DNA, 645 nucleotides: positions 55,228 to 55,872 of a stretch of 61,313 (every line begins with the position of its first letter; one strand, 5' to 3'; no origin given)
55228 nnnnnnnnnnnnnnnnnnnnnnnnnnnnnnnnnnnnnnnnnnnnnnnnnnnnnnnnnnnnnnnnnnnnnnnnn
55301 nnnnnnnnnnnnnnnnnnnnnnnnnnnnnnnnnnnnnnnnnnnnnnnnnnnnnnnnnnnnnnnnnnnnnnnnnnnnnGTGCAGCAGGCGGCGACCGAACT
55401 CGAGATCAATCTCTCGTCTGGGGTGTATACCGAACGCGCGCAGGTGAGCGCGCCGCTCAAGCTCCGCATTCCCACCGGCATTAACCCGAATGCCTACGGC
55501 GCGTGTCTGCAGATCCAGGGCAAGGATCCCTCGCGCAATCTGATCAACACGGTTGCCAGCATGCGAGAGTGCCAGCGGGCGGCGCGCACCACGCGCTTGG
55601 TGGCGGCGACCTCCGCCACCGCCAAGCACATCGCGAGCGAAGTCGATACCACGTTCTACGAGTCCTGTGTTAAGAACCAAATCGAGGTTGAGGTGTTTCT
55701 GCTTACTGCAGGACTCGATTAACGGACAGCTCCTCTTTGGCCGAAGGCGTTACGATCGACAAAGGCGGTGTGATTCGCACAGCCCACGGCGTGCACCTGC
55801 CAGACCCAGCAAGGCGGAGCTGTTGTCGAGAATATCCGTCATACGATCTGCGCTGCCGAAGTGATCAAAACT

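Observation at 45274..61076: Island of seven secreted proteins sharing a VP(L/V)P-hydrophobic-Arg-rich C-terminal sorting tail, interleaved with three Tat-exported alkaline phosphatases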

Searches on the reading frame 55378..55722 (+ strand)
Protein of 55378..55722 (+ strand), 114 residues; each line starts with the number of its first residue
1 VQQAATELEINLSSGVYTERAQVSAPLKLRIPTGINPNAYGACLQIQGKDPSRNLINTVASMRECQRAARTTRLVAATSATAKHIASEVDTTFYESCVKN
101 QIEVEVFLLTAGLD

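Call 37: search_protein_families(library=pfam, proteins=[window:55378-55722:+], max_evalue=0.001)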
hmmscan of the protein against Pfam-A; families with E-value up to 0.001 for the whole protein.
window:55378-55722:+ (114 aa): 0 families
